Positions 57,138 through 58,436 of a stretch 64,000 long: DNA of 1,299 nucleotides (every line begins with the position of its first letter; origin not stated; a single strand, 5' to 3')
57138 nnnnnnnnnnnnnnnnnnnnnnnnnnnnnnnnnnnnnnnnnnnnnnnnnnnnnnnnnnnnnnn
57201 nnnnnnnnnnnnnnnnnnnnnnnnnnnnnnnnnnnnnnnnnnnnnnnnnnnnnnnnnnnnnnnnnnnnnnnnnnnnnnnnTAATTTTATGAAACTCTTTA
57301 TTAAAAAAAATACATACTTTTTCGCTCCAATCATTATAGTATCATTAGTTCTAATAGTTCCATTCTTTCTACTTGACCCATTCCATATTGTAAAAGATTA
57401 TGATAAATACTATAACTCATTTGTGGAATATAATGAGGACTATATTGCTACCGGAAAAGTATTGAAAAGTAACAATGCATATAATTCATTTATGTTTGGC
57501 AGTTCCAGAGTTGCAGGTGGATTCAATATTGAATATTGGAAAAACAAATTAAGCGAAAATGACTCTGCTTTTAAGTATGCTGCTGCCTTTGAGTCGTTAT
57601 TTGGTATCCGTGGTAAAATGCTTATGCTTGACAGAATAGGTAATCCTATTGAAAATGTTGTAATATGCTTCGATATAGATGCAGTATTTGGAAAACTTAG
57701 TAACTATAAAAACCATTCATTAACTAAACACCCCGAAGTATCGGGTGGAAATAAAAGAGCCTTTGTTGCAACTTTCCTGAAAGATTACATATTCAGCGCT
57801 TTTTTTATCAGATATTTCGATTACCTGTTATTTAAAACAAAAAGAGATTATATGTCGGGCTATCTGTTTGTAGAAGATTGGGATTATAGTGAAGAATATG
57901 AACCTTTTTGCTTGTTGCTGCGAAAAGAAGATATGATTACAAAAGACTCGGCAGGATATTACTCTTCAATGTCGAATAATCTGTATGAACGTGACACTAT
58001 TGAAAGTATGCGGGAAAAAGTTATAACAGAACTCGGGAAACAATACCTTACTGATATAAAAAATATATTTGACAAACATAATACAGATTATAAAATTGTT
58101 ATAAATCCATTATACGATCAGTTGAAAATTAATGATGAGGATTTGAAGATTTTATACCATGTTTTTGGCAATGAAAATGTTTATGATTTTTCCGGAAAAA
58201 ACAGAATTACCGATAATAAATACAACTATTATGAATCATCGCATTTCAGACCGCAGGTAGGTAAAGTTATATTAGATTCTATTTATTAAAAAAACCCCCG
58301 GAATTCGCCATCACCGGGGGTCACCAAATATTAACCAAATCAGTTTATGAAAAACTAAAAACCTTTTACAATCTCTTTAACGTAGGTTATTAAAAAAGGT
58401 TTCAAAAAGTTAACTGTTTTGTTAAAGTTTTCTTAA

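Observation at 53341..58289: Tandemly duplicated MBOAT + DltD/SGNH-like two-gene module with no recognisable substrate pathway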

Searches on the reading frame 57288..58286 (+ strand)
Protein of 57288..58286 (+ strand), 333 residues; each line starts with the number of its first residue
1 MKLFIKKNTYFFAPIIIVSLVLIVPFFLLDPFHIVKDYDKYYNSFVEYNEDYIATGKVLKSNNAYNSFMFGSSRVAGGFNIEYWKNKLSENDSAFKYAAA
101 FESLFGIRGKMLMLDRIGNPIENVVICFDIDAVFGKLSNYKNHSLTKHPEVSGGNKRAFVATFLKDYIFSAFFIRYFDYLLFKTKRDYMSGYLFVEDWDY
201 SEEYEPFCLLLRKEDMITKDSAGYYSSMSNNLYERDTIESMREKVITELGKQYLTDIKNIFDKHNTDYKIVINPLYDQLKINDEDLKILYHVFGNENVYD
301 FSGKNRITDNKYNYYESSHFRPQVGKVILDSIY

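Call 10: search_protein_families(library=pfam, proteins=[window:57288-58286:+], max_evalue=0.01)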
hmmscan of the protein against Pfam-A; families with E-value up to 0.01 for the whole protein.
window:57288-58286:+ (333 aa): 0 families

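Call 11: search_protein_families(library=ncbifam, proteins=[window:57288-58286:+], max_evalue=0.01)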
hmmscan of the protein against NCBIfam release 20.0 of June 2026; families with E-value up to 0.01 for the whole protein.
window:57288-58286:+ (333 aa): 0 families

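Call 13: find_homologous_proteins(query=window:57288-58286:+)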
Query window:57288-58286:+ (333 aa): 50 proteins with E <= 0.001 among 847 candidates.
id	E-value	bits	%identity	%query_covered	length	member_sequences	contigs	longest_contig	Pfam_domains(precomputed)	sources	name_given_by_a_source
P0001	2.3e-219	745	100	100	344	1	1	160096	-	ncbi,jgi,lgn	-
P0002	1.8e-88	315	47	100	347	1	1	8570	-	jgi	jgi:hypothetical protein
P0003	3.6e-87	311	46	100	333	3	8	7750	-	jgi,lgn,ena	-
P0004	4.2e-85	304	48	100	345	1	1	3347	-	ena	-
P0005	1.9e-84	302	44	100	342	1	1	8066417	-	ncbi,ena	-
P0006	3.6e-81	291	43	100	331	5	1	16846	-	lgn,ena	-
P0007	3.6e-76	275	44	97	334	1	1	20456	-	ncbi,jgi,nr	ncbi:MAG TPA: hypothetical protein VK750_03185 [Cytophagaceae bacterium]|jgi:hypothetical protein|nr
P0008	1.8e-57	213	38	91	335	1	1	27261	-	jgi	-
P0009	8.1e-57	211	42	94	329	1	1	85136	-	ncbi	-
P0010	1.8e-54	204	37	96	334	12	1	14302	-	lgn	-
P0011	3.3e-54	203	36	100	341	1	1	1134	-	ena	-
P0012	1.3e-52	197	37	100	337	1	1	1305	-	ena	-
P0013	1.7e-52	197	39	100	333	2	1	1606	-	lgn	-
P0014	5.5e-52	195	36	100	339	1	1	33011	-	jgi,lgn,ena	-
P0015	1.1e-51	194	39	91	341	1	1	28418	-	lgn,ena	-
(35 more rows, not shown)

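Call 16: search_solved_structures(query=A1, max_evalue=10, show_alignments=2)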
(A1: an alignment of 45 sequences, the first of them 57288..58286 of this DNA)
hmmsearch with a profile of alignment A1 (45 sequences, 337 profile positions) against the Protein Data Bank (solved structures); distinct sequences matched with E-value up to 10: 0.

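Call 17: find_encoding_contigs(protein=P0001, flank=10000, max_places=4)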
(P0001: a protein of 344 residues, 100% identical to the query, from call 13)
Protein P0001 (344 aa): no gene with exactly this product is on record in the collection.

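Call 18: find_related_loci(query=A1, collection=genome_contigs, flank=10000)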
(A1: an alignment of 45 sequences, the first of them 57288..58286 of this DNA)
Query A1 (333 aa) in genome_contigs; peptide patterns used: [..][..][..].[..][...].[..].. (x = any residue, [..] = any of these).
429 stretches matched a pattern; 388 encode a relative of the query (tblastn E <= 1e-3); the best 80 are kept; 80 distinct loci.
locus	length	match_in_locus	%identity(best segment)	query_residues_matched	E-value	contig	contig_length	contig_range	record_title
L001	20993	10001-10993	44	1-332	1e-89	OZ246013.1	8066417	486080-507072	MAG: Saprospiraceae bacterium isolate e1f2261a-3454-464d-be59-2565730905ce genome assembly, chromosome: 1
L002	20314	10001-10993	44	1-333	1e-88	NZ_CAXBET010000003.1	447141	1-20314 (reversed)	MAG: uncultured Algoriphagus sp. isolate ERR2762100_binner12_Refined_1 ERZ3422088.37, whole genome shotgun sequence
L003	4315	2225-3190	44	10-333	3e-81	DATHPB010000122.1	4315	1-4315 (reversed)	MAG TPA_asm: Cytophagaceae bacterium isolate SMAG_U12699 k141_953235, whole genome shotgun sequence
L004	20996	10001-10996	44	1-333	2e-80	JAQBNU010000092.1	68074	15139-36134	MAG: Chitinophagaceae bacterium isolate RYN_301 scaffold_272574, whole genome shotgun sequence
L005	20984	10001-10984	40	2-333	3e-68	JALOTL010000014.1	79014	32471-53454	MAG: Spirochaetes bacterium isolate Prado232 scaffold_113, whole genome shotgun sequence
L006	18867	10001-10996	46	1-333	3e-84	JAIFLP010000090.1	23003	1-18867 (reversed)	MAG: Bacteroidetes bacterium isolate bin_207 scaffold_1855, whole genome shotgun sequence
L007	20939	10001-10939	40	21-333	6e-63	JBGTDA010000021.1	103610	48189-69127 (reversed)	MAG: Rhodonellum sp. isolate JTS-RE132 k141_9954189, whole genome shotgun sequence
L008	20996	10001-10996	38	1-333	3e-61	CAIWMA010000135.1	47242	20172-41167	MAG: uncultured Bacteroidales bacterium isolate KR4_bin-0449 genome assembly, contig: bin-0449:135/593, whole genome sho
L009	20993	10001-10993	39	1-333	1e-60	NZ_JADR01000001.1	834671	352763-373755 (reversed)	Olleya marilimosa CAM030 M890DRAFT_scaffold00001.1_C, whole genome shotgun sequence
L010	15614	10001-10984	38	1-333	2e-60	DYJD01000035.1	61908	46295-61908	MAG TPA_asm: Desulfosudis oleivorans isolate FI88_2_51_70 Afr_mines_FI88_216_length_61908_cov_29_138878, whole genome sh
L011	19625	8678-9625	37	13-333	1e-59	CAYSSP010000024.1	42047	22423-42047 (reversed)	MAG TPA_asm: uncultured Candidatus Cloacimonadota bacterium isolate binchicken_co190_71 genome assembly, contig: NODE_18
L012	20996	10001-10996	35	1-333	3e-59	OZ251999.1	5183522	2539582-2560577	MAG: Ferruginibacter sp. isolate 6b93fee7-c919-495a-ad20-624eb88cafa5 genome assembly, chromosome: 1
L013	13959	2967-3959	35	1-333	4e-59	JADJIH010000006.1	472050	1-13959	MAG: Ignavibacteriales bacterium isolate Ega_18-Q3-R5-49_MAXAC.056 tig00000943-10-4714380, whole genome shotgun sequence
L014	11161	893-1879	39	1-333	3e-59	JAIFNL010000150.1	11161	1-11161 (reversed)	MAG: Bacteroidetes bacterium isolate bin_9 scaffold_8836, whole genome shotgun sequence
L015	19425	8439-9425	37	1-333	8e-59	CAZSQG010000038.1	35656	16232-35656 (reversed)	MAG TPA_asm: uncultured Marinilabiliaceae bacterium isolate SRP192927_co6_672 genome assembly, contig: NODE_2021_length_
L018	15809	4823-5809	38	1-333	2e-58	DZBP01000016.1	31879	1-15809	MAG TPA_asm: Draconibacterium orientale isolate SulCav_PC08_66_32_13 SulCav_PC08-66_763_length_31879_cov_8.197838, whole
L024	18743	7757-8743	36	11-333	8e-57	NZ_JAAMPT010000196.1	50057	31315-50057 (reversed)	Flavobacterium solisilvae strain SE-s27 1009, whole genome shotgun sequence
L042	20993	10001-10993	34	1-333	4e-54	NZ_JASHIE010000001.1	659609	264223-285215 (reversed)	Flectobacillus rivi strain LFS242W LFS242W_ctg001, whole genome shotgun sequence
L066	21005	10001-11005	35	3-333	6e-52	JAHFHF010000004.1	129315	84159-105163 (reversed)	MAG: Candidatus Omnitrophota bacterium isolate nzgw332 NODE_87_length_129316_cov_3.530299, whole genome shotgun sequence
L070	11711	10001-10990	36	1-333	1e-51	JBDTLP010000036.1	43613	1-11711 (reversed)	MAG: Ferruginibacter sp. isolate cluster3_bin.103 NODE_2191_length_43613_cov_10.774599, whole genome shotgun sequence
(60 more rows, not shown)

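Call 21: predict_structure(alignment_id=A1)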
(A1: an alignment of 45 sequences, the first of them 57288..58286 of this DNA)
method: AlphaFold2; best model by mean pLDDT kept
length: 333 residues; sequences in the alignment: 45
mean_pLDDT: 95.0   pTM: 0.91
mean pLDDT of the five models: 95.0, 94.9, 94.4, 94.3, 93.5
residues with pLDDT >= 90: 305; 70-90: 28; 50-70: 0; < 50: 0
segments of 3 or more residues with pLDDT < 50: none
pLDDT, mean of each block of 10 residues (from residue 1): 94 95 97 94 92 95 94 92 97 93 97 97 98 95 95 96 96 96 94 83 86 94 95 93 98 99 99 97 98 98 96 95 97 97
secondary structure, 60 per line:
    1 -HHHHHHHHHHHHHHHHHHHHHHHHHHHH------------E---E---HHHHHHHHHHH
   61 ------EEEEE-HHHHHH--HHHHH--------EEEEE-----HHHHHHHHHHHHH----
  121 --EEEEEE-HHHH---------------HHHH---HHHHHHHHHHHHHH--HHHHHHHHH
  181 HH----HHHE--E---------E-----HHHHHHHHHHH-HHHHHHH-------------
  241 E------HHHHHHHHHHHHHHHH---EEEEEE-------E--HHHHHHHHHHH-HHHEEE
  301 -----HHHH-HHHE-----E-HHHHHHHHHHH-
elements in order: H2-29 H50-60 E67-71 H73-78 H81-85 E94-98 H104-116 E123-128 H130-133 H149-152 H156-169 H172-182 H209-219 H221-227 H248-263 E267-272 H283-293 E298-300 H306-309 H322-332

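Call 35: search_protein_families(library=pfam, alignment_id=A2, max_evalue=0.00001)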
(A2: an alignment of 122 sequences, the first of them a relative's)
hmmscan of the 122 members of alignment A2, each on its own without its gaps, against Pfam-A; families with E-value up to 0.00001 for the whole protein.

A. member 1, L001:7588-8301:- (238 aa): 5 families
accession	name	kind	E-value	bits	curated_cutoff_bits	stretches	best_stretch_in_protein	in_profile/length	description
PF13489.12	Methyltransf_23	-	1e-18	68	27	1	45-197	18-163/164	Methyltransferase domain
PF13847.12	Methyltransf_31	-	1.6e-09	38.1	27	1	52-187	6-140/145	Methyltransferase domain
PF08242.18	Methyltransf_12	-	2.5e-09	38.2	30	1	54-144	1-98/98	Methyltransferase domain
PF08241.18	Methyltransf_11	-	1.9e-07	32.1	21.2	1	54-146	1-95/95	Methyltransferase domain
PF13649.12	Methyltransf_25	-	2.3e-07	31.8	27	1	53-142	1-97/97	Methyltransferase domain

B. families by the number of members that match (of 122 scanned): 128 families (the first 25 are shown)
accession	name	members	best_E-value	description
PF00773.25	RNB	3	1.3e-112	RNB domain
PF01041.23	DegT_DnrJ_EryC1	3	8.6e-106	DegT/DnrJ/EryC1/StrS aminotransferase family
PF00899.27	ThiF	3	4.3e-42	ThiF family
PF00300.27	His_Phos_1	3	2e-35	Histidine phosphatase superfamily (branch 1)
PF17876.7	CSD2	3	1.9e-31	Cold shock domain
PF00072.30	Response_reg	3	3.1e-30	Response regulator receiver domain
PF00535.33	Glycos_transf_2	3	1e-27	Glycosyl transferase family 2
PF13489.12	Methyltransf_23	3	1e-18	Methyltransferase domain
PF08206.17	OB_RNB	3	2.7e-17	Ribonuclease B OB domain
PF13649.12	Methyltransf_25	3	1.1e-14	Methyltransferase domain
PF08241.18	Methyltransf_11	3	2e-13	Methyltransferase domain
PF00575.29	S1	3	1.5e-11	S1 RNA binding domain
PF13641.12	Glyco_tranf_2_3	3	3.2e-11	Glycosyltransferase like family 2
PF18962.6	Por_Secre_tail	3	5.4e-11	Secretion system C-terminal sorting domain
PF17849.7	OB_Dis3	3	1.7e-09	Dis3-like cold-shock domain 2 (CSD2)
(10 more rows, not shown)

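Call 40: fold_search(model_id=the predicted structure, library=pdb)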
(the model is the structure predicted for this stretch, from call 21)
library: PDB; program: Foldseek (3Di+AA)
matches with E <= 10: 793; with E <= 0.001: 3
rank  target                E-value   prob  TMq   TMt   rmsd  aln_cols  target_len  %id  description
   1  6o93                  7.0e-05  1.00  0.41  0.36  12.3       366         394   14  D-alanyl transferase DltD from Enterococcus faecalis (released 2019-03-27)
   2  7dxm_B                4.7e-04  1.00  0.40  0.35  12.6       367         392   16  Crystal structure of DltD (released 2021-07-21)
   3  6pfx_B                5.6e-04  1.00  0.40  0.36  13.9       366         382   11  D-alanyl transferase DltD from Enterococcus faecium (released 2019-07-03)
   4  3bma_B                1.1e-03  0.99  0.37  0.33  13.7       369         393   12  Crystal structure of D-alanyl-lipoteichoic acid synthetase from Streptococcus pneumoniae R6 (released 2007-12-25)
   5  3bma_F                1.1e-03  0.98  0.38  0.33  12.1       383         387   14  Crystal structure of D-alanyl-lipoteichoic acid synthetase from Streptococcus pneumoniae R6 (released 2007-12-25)
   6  3bma_D                1.7e-03  0.99  0.39  0.34  13.1       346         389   12  Crystal structure of D-alanyl-lipoteichoic acid synthetase from Streptococcus pneumoniae R6 (released 2007-12-25)
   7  3bma_C                2.2e-03  0.97  0.36  0.32  14.0       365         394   12  Crystal structure of D-alanyl-lipoteichoic acid synthetase from Streptococcus pneumoniae R6 (released 2007-12-25)
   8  3bma_E                6.4e-03  0.92  0.35  0.31  14.0       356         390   13  Crystal structure of D-alanyl-lipoteichoic acid synthetase from Streptococcus pneumoniae R6 (released 2007-12-25)
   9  3bma_A                1.3e-02  0.82  0.35  0.31  16.7       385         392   13  Crystal structure of D-alanyl-lipoteichoic acid synthetase from Streptococcus pneumoniae R6 (released 2007-12-25)
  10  1deo_A                6.9e-02  0.63  0.30  0.41  11.4       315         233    9  RHAMNOGALACTURONAN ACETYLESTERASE FROM ASPERGILLUS ACULEATUS AT 1.55 A RESOLUTION WITH SO4 IN THE ACTIVE SITE (released 2000-04-26)
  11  4h9x_A                6.9e-02  0.13  0.14  0.14  18.5       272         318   10  Structure of Geobacillus kaustophilus lactonase, mutant E101G/R230C/D266N with Zn2+ and bound N-butyryl-DL-homoserine  (released 2012-11-07)
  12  3c1u                  9.8e-02  0.54  0.30  0.40  12.5       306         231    9  D192N mutant of Rhamnogalacturonan acetylesterase (released 2008-08-05)
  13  8a2n_B                1.2e-01  0.69  0.34  0.38  13.6       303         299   10  Structure of crocagin biosynthetic protein CgnD (released 2023-02-22)
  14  7lsy_B                1.2e-01  0.13  0.17  0.12  20.1       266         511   13  NHEJ Short-range synaptic complex (released 2021-04-14)
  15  2cb0_A                1.2e-01  0.05  0.12  0.12  19.1       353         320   10  Crystal structure of glucosamine 6-phosphate deaminase from Pyrococcus furiosus (released 2007-03-13)
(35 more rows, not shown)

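Call 47: find_encoding_contigs(protein=P0051, flank=3000, max_places=3)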
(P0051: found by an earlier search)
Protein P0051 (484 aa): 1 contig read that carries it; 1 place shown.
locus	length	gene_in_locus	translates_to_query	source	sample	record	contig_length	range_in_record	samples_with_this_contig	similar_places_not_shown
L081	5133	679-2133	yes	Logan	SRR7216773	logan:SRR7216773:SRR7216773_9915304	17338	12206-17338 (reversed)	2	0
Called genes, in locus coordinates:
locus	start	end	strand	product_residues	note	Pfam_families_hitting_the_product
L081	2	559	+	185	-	?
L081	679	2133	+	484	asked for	PF03062:MBOAT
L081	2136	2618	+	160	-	-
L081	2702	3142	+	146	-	-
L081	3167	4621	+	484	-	PF03062:MBOAT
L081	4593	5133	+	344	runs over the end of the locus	-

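Call 72: search_protein_families(library=pfam, alignment_id=A1, max_evalue=1)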
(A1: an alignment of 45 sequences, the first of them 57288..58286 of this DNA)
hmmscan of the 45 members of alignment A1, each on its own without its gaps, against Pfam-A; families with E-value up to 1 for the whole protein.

A. member 1, window:57288-58286:+ (333 aa): 1 family
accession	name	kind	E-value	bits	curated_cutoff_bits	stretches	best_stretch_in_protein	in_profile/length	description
PF09885.14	DUF2112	-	0.11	12.9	25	1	90-148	51-108/143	Uncharacterized protein conserved in archaea (DUF2112)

B. families by the number of members that match (of 45 scanned): 32 families (the first 25 are shown)
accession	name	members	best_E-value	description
PF05547.17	Peptidase_M6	3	0.025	Immune inhibitor A peptidase M6, catalytic domain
PF20389.3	DUF6684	3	0.11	Family of unknown function (DUF6684)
PF18233.7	Cdc13_OB4_dimer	2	0.0076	Cdc13 OB4 dimerization domain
PF05046.19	Img2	1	0.0058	Mitochondrial large subunit ribosomal protein (Img2)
PF05735.19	TSP_C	1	0.0071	Thrombospondin C-terminal region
PF11166.13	DUF2951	1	0.012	Protein of unknown function (DUF2951)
PF04934.19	Med6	1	0.015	MED6 mediator sub complex component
PF22271.1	DUF6955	1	0.018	Family of unknown function (DUF6955)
PF24731.1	DUF7683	1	0.019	Domain of unknown function (DUF7683)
PF13171.11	DUF4004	1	0.026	Protein of unknown function (DUF4004)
PF15209.11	IL31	1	0.035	Interleukin 31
PF08759.17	GT-D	1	0.05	Glycosyltransferase GT-D fold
PF11084.13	DUF2621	1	0.051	Protein of unknown function (DUF2621)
PF23047.1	DUF7038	1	0.052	Domain of unknown function (DUF7038)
PF11698.14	V-ATPase_H_C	1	0.057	V-ATPase subunit H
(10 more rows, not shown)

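Call 73: search_protein_representatives(alignment_id=A1)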
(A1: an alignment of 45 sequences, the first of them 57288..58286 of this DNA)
Query: 45 sequences, 337 profile positions. Proteins with E-value up to 0.001 (for the whole library): 2324; up to 1e-10: 1461; up to 1e-30: 693. The best 150 are listed.
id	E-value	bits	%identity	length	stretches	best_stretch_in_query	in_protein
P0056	6.5e-126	436.9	-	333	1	1-336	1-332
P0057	1.2e-120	419.6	-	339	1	3-335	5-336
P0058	4.6e-120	417.7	-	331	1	1-335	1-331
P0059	6.0e-118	410.7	-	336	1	1-335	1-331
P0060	4.3e-116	404.6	-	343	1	1-336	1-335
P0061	9.9e-115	400.1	-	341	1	1-336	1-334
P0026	6.4e-114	397.5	-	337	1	1-336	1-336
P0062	2.4e-113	395.6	-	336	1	1-334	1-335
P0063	2.3e-112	392.4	-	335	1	1-334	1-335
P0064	1.0e-111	390.3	-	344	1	1-334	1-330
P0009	2.9e-111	388.7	-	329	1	1-333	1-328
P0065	3.1e-111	388.6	-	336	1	1-335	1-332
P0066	1.0e-110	386.9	-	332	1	1-335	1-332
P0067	3.0e-110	385.4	-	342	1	1-335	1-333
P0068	3.4e-110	385.2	-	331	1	1-334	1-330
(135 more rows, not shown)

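Call 76: search_protein_families(library=pfam, proteins=[L009:9090-10001:+, L009:8206-9063:+, L009:6224-8179:+, L042:9157-9942:+, L042:8174-9121:+, L024:6831-7718:+, L024:4683-6824:+, L066:7492-8919:+, L018:3938-4621:+, L070:7957-9123:+], max_evalue=0.001)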
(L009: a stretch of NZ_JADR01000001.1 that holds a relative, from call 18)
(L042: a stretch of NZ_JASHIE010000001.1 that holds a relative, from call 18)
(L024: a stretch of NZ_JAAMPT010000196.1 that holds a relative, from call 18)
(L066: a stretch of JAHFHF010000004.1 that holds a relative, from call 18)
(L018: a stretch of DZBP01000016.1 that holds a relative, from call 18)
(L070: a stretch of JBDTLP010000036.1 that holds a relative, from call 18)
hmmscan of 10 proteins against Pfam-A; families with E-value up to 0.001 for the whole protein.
L009:9090-10001:+ (304 aa): 2 families
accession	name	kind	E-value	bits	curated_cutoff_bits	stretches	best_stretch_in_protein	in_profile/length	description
PF01715.23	IPPT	-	1.4e-79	267.7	23.6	1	41-280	1-243/243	IPP transferase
PF01745.22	IPT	-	5.2e-14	52.7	20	1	10-104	5-99/233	Isopentenyl transferase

L009:8206-9063:+ (286 aa): 3 families
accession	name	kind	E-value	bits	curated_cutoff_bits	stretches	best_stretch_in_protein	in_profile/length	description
PF00520.37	Ion_trans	-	1e-36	126.8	25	1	27-242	2-238/241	Ion transport protein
PF07885.22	Ion_trans_2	-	2e-15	56.8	22.5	1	161-234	2-74/79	Ion channel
PF13248.11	Zn_ribbon_3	-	0.00062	19.6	27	1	260-285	2-26/26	zinc-ribbon domain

L009:6224-8179:+ (652 aa): 2 families
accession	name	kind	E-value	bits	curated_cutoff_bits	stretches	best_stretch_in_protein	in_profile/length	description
PF12969.12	DUF3857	-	3.4e-09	37.4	24.6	1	67-216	8-166/170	Domain of Unknown Function with PDB structure (DUF3857)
PF01841.26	Transglut_core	-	0.00078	20.1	23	0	303-364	9-70/108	Transglutaminase-like superfamily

L042:9157-9942:+ (262 aa): 1 family
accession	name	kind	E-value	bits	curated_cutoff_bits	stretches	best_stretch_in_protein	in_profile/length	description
PF00899.27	ThiF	-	4.3e-42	144.3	28.1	1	13-248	9-213/238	ThiF family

L042:8174-9121:+ (316 aa): 3 families
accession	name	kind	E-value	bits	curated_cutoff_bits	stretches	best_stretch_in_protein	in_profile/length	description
PF00535.33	Glycos_transf_2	-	3.8e-32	112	23.3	1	5-167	1-166/168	Glycosyl transferase family 2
PF10111.15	Glyco_tranf_2_2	-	1e-10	42.1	27.3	1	5-112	1-108/276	Glycosyltransferase like family 2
PF13641.12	Glyco_tranf_2_3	-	0.00054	20.5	27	1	4-119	3-120/230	Glycosyltransferase like family 2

L024:6831-7718:+ (296 aa): 2 families
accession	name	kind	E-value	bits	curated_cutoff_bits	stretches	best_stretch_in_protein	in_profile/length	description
PF02541.22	Ppx-GppA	-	1.4e-36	126.8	27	1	42-289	18-279/285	Ppx/GppA phosphatase family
PF06277.17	EutA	-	0.00011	21.7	27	1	95-245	98-250/475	Ethanolamine utilisation protein EutA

L024:4683-6824:+ (714 aa): 5 families
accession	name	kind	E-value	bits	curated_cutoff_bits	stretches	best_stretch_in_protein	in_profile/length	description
PF17941.7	PP_kinase_C_1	-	5e-69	231.6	25.7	1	346-508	2-164/167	Polyphosphate kinase C-terminal domain 1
PF13090.12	PP_kinase_C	-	1.5e-63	213.8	25.8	1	517-689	1-172/172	Polyphosphate kinase C-terminal domain 2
PF02503.22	PP_kinase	-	1.2e-46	159.1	31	1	124-319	2-183/183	Polyphosphate kinase middle domain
PF13089.11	PP_kinase_N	-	1.1e-31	109.8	23.8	1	9-114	1-106/107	Polyphosphate kinase N-terminal domain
PF13091.12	PLDc_2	-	1.3e-11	44.9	27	1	381-502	10-128/132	PLD-like domain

L066:7492-8919:+ (476 aa): 1 family
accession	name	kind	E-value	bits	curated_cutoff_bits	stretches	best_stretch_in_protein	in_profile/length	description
PF01593.30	Amino_oxidase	-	2.8e-11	43.8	19.8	1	70-313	19-274/443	Flavin containing amine oxidoreductase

L018:3938-4621:+ (228 aa): 1 family
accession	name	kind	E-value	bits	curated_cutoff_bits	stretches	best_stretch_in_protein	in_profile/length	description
PF00814.31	TsaD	-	4.3e-30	105.7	24.8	1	32-155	27-151/264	tRNA N6-adenosine threonylcarbamoyltransferase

L070:7957-9123:+ (389 aa): 1 family
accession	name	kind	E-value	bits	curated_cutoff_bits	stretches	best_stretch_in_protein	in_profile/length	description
PF01594.21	AI-2E_transport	-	3.1e-58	197.9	34.3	1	36-355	6-325/327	AI-2E family transporter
